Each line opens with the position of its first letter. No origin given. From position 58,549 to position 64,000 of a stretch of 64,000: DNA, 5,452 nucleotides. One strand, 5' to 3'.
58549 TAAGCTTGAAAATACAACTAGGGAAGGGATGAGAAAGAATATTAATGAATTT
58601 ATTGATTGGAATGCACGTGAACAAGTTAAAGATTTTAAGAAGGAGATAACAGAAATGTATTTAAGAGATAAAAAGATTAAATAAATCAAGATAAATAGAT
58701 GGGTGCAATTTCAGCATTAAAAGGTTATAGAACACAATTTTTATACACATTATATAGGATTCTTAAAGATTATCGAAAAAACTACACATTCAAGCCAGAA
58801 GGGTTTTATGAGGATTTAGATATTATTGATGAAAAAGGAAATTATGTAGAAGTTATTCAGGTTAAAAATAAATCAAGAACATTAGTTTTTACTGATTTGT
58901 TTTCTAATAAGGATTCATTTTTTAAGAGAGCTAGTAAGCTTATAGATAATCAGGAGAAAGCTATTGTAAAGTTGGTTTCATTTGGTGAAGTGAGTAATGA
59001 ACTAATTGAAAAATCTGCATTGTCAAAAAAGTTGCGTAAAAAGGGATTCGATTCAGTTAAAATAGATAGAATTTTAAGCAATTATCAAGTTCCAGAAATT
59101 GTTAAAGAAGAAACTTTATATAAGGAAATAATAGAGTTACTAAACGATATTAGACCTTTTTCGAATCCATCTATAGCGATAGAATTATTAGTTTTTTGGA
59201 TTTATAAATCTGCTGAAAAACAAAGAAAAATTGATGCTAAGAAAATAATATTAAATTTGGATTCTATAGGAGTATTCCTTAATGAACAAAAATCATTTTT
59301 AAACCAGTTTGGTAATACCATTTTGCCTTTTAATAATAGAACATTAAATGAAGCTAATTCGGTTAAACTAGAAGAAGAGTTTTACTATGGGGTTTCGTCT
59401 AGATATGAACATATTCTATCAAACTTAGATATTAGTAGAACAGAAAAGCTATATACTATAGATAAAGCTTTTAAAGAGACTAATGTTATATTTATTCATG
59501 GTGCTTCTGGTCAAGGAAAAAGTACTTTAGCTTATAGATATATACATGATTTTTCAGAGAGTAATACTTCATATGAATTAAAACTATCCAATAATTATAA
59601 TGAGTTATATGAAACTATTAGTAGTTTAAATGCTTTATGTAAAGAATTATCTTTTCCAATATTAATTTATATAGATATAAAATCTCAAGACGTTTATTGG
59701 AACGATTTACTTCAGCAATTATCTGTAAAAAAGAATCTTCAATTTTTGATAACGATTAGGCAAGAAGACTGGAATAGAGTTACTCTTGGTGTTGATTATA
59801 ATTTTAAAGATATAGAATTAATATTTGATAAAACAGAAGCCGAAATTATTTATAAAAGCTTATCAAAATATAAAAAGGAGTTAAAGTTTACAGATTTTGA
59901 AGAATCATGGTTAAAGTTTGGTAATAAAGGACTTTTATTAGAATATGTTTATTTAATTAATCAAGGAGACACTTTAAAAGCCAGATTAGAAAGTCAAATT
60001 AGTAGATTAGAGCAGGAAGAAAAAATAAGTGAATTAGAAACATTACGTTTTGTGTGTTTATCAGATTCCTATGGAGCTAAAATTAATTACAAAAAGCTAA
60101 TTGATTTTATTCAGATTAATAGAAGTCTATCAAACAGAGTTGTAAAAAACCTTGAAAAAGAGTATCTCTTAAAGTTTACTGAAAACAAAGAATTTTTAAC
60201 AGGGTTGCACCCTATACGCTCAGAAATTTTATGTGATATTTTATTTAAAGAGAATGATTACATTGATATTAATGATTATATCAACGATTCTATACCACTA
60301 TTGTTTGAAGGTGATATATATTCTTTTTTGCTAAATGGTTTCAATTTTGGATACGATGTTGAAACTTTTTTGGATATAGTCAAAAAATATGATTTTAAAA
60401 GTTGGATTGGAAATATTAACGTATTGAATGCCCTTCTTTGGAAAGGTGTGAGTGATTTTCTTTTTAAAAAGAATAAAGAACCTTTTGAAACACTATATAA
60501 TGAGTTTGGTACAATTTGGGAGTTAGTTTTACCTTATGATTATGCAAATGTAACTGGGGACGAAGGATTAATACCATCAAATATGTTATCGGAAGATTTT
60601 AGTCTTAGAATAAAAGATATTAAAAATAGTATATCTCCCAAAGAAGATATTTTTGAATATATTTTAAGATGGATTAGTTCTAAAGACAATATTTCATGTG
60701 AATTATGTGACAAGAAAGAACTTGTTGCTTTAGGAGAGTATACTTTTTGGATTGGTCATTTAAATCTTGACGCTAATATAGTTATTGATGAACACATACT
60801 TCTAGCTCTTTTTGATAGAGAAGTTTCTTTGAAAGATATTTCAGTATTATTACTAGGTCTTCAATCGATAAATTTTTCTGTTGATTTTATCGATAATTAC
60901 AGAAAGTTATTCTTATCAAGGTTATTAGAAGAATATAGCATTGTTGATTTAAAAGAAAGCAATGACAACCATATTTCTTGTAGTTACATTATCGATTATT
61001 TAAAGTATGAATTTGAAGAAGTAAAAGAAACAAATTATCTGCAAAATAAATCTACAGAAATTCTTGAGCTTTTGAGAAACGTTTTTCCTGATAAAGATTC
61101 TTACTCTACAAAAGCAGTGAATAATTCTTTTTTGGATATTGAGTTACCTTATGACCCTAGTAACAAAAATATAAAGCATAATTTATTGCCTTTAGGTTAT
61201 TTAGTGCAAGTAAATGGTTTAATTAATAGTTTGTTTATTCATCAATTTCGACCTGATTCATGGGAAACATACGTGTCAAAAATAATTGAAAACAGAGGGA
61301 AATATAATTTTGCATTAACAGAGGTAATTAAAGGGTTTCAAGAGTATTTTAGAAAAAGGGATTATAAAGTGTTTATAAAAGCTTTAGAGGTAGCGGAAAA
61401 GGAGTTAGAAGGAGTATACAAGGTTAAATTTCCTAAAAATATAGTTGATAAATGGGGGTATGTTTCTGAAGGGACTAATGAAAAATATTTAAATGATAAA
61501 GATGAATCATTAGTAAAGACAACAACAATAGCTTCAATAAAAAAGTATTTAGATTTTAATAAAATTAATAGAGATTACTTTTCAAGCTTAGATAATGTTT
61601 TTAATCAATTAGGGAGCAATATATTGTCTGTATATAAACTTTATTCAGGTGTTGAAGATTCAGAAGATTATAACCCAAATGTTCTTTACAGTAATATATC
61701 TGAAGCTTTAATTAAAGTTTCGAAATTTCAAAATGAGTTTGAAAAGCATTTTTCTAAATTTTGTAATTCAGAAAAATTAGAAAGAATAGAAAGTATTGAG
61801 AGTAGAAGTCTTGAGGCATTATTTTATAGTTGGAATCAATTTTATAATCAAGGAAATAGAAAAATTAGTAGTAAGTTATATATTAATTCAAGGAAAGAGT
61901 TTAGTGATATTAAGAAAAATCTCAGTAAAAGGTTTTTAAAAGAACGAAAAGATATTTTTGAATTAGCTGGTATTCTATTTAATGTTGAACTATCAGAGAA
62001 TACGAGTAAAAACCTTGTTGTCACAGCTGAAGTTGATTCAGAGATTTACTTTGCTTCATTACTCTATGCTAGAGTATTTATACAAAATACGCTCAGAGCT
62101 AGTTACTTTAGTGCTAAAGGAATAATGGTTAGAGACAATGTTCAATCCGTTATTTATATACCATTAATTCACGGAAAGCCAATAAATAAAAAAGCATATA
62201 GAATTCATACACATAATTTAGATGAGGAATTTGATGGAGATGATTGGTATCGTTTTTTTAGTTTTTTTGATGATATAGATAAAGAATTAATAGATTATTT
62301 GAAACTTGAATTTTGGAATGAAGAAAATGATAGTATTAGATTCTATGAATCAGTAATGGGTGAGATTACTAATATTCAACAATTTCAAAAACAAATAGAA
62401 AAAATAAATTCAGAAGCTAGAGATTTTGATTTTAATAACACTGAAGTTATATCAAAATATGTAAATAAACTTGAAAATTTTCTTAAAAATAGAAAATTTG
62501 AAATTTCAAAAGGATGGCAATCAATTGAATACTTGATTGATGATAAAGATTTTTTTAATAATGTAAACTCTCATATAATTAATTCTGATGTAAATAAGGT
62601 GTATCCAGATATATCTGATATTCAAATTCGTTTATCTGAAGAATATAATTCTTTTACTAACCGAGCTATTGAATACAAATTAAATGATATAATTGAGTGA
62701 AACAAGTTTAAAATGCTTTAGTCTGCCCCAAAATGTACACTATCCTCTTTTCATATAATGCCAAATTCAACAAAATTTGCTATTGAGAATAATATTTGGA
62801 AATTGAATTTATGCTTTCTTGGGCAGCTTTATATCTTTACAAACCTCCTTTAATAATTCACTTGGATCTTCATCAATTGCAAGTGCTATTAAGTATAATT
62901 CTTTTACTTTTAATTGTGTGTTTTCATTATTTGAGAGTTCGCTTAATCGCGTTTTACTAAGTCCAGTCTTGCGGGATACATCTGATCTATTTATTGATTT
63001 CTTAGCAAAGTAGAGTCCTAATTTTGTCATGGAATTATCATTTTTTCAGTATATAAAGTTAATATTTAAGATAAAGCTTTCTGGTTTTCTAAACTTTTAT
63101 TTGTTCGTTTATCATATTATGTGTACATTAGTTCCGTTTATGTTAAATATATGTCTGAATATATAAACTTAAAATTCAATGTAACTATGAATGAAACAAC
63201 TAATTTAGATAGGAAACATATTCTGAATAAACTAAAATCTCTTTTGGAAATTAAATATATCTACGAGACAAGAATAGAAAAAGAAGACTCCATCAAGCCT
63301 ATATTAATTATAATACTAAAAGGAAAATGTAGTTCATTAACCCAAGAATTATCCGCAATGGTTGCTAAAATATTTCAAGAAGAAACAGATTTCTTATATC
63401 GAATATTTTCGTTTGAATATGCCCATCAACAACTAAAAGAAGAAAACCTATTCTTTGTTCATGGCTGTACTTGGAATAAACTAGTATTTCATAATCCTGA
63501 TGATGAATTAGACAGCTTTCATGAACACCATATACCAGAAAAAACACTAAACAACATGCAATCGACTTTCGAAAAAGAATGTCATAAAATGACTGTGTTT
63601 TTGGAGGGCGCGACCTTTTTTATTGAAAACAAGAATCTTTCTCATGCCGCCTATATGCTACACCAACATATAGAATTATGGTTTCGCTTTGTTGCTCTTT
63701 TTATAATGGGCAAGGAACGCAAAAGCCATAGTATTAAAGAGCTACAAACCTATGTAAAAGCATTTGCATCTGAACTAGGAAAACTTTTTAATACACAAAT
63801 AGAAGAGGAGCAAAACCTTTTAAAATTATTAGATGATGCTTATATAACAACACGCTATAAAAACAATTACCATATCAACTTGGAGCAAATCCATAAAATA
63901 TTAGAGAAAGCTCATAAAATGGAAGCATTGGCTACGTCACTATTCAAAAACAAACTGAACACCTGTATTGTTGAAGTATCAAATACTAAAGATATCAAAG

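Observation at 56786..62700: Two-gene candidate defence system: CHAT protease directly followed by a 1333-aa STAND NTPase with a possible nuclease-like N-terminus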

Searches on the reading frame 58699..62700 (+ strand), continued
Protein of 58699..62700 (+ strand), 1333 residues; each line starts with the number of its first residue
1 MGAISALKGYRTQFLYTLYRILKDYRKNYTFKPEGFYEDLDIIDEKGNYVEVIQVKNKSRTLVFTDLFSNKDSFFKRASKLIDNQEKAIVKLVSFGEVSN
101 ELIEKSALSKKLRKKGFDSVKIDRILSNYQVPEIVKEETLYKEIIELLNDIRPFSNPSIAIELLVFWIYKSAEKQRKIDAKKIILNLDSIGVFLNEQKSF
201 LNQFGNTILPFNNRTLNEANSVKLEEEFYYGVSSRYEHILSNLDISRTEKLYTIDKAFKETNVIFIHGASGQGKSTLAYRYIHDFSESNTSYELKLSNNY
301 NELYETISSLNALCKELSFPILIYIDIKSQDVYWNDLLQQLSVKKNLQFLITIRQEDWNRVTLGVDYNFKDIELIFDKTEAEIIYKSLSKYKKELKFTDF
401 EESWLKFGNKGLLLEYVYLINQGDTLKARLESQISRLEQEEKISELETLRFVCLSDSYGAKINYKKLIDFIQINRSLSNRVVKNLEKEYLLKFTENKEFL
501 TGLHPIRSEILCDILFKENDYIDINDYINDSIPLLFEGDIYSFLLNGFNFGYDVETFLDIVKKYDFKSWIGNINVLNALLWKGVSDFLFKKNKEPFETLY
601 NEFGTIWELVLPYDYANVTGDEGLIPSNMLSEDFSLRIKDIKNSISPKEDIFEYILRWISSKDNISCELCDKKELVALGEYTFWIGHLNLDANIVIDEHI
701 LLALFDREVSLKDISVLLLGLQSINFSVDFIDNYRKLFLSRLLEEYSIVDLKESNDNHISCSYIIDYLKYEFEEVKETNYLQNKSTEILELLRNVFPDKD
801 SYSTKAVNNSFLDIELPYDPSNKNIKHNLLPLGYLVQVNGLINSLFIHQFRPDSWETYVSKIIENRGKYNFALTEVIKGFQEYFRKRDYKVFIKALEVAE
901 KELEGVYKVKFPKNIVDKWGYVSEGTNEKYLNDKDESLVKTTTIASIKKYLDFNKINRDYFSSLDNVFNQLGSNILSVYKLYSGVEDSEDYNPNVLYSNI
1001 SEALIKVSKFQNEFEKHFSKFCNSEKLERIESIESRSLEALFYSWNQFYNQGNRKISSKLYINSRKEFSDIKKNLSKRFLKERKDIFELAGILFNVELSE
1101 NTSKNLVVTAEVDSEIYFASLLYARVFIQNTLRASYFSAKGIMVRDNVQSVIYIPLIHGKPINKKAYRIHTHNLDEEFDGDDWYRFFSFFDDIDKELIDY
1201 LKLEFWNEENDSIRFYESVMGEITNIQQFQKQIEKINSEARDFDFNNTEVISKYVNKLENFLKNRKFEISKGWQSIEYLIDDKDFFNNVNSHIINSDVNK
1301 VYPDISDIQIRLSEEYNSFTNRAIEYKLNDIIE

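Call 81: search_protein_families(library=pfam, proteins=[P0013, P0045, P0058, P0086, P0109, P0116, P0072], max_evalue=0.01)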
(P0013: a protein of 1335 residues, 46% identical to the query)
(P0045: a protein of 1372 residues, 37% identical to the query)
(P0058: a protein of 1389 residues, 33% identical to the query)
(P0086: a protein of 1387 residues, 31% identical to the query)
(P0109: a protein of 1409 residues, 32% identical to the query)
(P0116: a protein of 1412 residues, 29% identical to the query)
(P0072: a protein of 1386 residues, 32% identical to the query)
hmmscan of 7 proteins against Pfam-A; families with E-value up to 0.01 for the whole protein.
P0013 (1335 aa): 3 families
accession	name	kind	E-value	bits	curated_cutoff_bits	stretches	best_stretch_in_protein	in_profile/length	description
PF25199.1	nSTAND_NTPase5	-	1.2e-06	28.8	34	1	227-360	2-139/145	Novel STAND NTPase 5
PF20720.3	nSTAND3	-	0.0001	22.5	27.2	1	246-372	2-128/155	Novel STAND NTPase 3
PF19295.5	SufBD_N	-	0.0017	18.5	23.5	1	1038-1140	4-107/172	SufBD protein N-terminal region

P0045 (1372 aa): 4 families
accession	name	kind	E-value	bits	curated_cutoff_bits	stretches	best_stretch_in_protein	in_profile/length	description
PF25199.1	nSTAND_NTPase5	-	3.4e-07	30.6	34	1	242-376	2-140/145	Novel STAND NTPase 5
PF13173.12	AAA_14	-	2e-05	25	27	1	276-367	2-96/129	AAA domain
PF13401.12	AAA_22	-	0.00017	22.3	27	1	277-329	6-61/130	AAA domain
PF20720.3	nSTAND3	-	0.0024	18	27.2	1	266-322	7-61/155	Novel STAND NTPase 3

P0058 (1389 aa): 3 families
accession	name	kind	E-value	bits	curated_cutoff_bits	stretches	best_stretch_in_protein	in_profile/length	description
PF25199.1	nSTAND_NTPase5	-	2.2e-05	24.8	34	1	241-376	2-140/145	Novel STAND NTPase 5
PF20720.3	nSTAND3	-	0.0001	22.5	27.2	1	265-379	7-121/155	Novel STAND NTPase 3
PF25201.1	nSTAND6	-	0.0045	17.5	27.7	0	261-295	4-38/148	Novel STAND NTPase 6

P0086 (1387 aa): 3 families
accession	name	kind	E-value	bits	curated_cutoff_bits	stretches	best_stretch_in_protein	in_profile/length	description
PF25199.1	nSTAND_NTPase5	-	3.2e-05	24.2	34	1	235-370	1-140/145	Novel STAND NTPase 5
PF20720.3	nSTAND3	-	0.0018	18.5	27.2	0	263-297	10-44/155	Novel STAND NTPase 3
PF13191.12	AAA_16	-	0.0076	17.2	32.6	0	257-301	6-55/167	AAA ATPase domain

P0109 (1409 aa): 8 families
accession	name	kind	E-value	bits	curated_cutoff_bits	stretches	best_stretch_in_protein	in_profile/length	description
PF25199.1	nSTAND_NTPase5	-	2.8e-08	34.1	34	1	244-379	2-140/145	Novel STAND NTPase 5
PF20720.3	nSTAND3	-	3.3e-06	27.3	27.2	1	266-326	5-63/155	Novel STAND NTPase 3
PF03193.22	RsgA_GTPase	-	9.3e-05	22.7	30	0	262-297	91-125/174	RsgA GTPase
PF06745.19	ATPase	-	0.0016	18.3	26.6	0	272-301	13-42/231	KaiC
PF00005.33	ABC_tran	-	0.0029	18.6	25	0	270-311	3-44/137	ABC transporter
PF13401.12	AAA_22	-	0.0048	17.7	27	0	277-361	4-57/130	AAA domain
PF13191.12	AAA_16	-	0.0081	17.1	32.6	0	262-303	3-49/167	AAA ATPase domain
PF25201.1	nSTAND6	-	0.0094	16.4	27.7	0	264-295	4-35/148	Novel STAND NTPase 6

P0116 (1412 aa): 6 families
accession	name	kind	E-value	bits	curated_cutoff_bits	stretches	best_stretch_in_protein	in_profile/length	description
PF20720.3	nSTAND3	-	1.2e-08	35.2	27.2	1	263-378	4-120/155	Novel STAND NTPase 3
PF25199.1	nSTAND_NTPase5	-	1.9e-06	28.2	34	1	242-376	2-140/145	Novel STAND NTPase 5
PF25201.1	nSTAND6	-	4e-05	24.1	27.7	0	262-293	4-35/148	Novel STAND NTPase 6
PF13173.12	AAA_14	-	0.0021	18.5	27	1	276-367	2-96/129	AAA domain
PF14130.12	Cap4_nuclease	-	0.0025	18.5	26.2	0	12-67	6-61/200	Cap4, dsDNA endonuclease domain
PF13191.12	AAA_16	-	0.004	18.1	32.6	0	268-310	11-56/167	AAA ATPase domain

P0072 (1386 aa): 2 families
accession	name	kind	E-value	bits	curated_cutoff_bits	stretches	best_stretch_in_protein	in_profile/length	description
PF25199.1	nSTAND_NTPase5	-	4.1e-08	33.6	34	1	243-379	1-141/145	Novel STAND NTPase 5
PF20720.3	nSTAND3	-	0.00015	21.9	27.2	1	264-381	3-121/155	Novel STAND NTPase 3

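Call 86: search_dna_similar(query=window:58699-62700:+, collection=plasmids, mode=protein, max_rows=10)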
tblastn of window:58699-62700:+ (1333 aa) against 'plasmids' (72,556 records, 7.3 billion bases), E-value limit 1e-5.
Records with a match: 5; places in all: 5; records where one place covers at least 80% of the query: 1.
Best place of each record, by identity: <60% 5.
By first word of the organism name: Pseudanabaena 1; Deinococcus 1; Acaryochloris 1; Hymenobacter 1; Marinovum 1.
By predicted mobility (MOB-suite, as given by PLSDB): non-mobilizable 2; conjugative 2; mobilizable 1.
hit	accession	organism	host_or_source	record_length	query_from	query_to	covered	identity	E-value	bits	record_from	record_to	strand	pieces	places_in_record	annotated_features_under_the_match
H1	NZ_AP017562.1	Pseudanabaena sp. ABRG5-3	-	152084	3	1262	95%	29.1%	2e-130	453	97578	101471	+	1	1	hypothetical protein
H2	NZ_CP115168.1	Deinococcus aquaticus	Freshwater stream system, activated ...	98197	2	622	47%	25.7%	3e-57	226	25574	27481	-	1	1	hypothetical protein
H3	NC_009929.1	Acaryochloris marina MBIC11017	-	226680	135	515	29%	28.0%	6e-24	118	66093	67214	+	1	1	hypothetical protein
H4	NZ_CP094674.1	Hymenobacter tibetensis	Single cell,soil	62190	235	517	21%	27.5%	1e-21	110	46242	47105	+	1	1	hypothetical protein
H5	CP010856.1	Marinovum algicola DG 898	-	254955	228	517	22%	23.7%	1e-8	67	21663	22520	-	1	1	hypothetical protein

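Call 87: get_annotated_region(hit=H1, flank=7000)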
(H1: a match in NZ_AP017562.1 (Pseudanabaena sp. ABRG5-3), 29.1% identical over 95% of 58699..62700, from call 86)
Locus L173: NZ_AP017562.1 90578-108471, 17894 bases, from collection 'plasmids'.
description: Pseudanabaena sp. ABRG5-3 plasmid ABRG53b, complete sequence
organism: Pseudanabaena sp. ABRG5-3 (NCBI taxid 685565)
taxonomy: Bacteria; Cyanobacteriota; Cyanophyceae; Pseudanabaenales; Pseudanabaenaceae; Pseudanabaena; Pseudanabaena sp. ABRG5-3
host: -; source: -; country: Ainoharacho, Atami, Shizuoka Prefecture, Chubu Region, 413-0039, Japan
typing (MOB-suite, as given by PLSDB): mobilizable; relaxase MOBP
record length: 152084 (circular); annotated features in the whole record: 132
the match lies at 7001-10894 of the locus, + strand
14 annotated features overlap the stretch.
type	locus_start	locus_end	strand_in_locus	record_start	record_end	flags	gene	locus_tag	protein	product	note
CDS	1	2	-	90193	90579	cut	-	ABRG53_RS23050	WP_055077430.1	hypothetical protein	-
CDS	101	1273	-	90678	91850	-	-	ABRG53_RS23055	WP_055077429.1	AAA family ATPase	-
CDS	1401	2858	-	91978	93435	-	-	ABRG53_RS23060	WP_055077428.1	VWA domain-containing protein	-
CDS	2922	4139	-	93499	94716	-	-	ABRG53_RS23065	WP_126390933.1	AAA family ATPase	-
CDS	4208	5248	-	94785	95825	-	-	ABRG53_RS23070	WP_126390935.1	DUF6744 family protein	-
CDS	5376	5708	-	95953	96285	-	-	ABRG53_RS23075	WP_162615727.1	hypothetical protein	-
CDS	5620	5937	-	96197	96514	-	-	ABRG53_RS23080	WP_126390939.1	hypothetical protein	-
CDS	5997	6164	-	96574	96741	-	-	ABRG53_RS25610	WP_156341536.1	hypothetical protein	-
CDS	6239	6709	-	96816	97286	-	-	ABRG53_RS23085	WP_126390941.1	hypothetical protein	-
CDS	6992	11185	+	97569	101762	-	-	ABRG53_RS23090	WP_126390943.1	hypothetical protein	-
CDS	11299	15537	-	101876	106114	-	-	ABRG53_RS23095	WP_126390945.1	DEAD/DEAH box helicase family protein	-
CDS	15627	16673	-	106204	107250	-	-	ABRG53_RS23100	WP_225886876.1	SAM-dependent methyltransferase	-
CDS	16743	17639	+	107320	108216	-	-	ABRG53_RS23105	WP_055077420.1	class I SAM-dependent methyltransferase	-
CDS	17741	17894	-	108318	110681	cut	-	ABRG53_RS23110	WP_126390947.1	hypothetical protein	-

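Call 92: search_protein_families(library=padloc, proteins=[P0013, P0086, P0116, L169:10998-12893:+], max_evalue=0.001)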
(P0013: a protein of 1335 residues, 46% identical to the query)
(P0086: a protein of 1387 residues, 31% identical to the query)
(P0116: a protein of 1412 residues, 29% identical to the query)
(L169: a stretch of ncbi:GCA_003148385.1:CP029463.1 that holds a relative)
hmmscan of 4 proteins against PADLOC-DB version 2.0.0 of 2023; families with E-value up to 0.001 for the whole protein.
P0013 (1335 aa): 0 families

P0086 (1387 aa): 0 families

P0116 (1412 aa): 2 families
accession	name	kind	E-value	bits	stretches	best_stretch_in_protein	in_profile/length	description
PDLC03848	LmuA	-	8.1e-15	54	1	5-375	4-350/373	-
PDLC05079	PDC-S73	-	2.2e-05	21.4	1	264-307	179-222/752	-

L169:10998-12893:+ (631 aa): 0 families

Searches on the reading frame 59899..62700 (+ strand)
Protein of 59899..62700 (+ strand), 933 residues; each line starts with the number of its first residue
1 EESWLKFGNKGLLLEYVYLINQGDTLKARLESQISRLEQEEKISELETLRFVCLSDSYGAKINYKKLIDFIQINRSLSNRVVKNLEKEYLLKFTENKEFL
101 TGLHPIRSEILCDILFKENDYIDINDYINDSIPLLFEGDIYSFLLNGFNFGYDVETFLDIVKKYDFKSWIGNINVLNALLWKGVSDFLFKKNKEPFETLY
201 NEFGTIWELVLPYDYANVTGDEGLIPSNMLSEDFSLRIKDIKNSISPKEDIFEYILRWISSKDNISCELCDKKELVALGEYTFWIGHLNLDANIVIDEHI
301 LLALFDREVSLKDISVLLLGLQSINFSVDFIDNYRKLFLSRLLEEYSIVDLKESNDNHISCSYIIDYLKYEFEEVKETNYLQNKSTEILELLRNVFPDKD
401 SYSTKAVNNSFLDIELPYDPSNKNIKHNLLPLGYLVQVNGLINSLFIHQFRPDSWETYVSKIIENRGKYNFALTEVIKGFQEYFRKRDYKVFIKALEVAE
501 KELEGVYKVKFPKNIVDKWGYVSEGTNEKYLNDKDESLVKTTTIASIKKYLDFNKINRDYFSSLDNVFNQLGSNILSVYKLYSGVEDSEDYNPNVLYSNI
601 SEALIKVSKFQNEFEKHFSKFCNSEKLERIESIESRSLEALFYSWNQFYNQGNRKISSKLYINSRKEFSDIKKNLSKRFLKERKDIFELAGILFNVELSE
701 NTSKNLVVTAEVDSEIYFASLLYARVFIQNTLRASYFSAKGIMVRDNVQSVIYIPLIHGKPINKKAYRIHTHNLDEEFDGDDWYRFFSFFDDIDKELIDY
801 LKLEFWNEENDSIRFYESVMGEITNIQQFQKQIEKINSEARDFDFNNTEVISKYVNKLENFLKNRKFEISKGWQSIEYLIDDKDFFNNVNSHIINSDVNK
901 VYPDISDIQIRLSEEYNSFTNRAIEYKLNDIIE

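Call 12: search_protein_families(library=pfam, proteins=[window:59899-62700:+], max_evalue=10)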
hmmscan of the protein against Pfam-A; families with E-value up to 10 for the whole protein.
window:59899-62700:+ (933 aa): 3 families
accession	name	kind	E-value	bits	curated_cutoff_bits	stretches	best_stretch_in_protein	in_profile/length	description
PF23868.1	Mmc1_C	-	0.002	18.2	27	1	782-861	33-106/175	Mmc1 C-terminal domain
PF21329.2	CYP38_PsbQ-like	-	0.14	13.1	27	1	825-871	16-62/117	Peptidyl-prolyl cis-trans isomerase CYP38-like, PsbQ-like domain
PF22215.1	MLKL_N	-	0.73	9.8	27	1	588-677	42-129/142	Mixed lineage kinase domain-like N-terminal domain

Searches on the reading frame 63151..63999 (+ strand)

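Call 91: search_protein_families(library=pfam, proteins=[window:63151-63999:+], max_evalue=0.1)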
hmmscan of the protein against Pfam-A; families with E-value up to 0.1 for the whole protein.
seq(283 aa): 3 families
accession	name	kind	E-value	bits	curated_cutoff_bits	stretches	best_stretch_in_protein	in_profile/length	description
PF05168.19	HEPN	-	7.1e-10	39.5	22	1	150-257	11-110/117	HEPN domain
PF18980.5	DUF5716_C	-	0.0046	16.4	34.7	1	137-189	14-64/296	Family of unknown function (DUF5716) C-terminal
PF21021.3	FAF1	-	0.046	13.9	27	0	191-260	32-101/146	Fas-associated factor 1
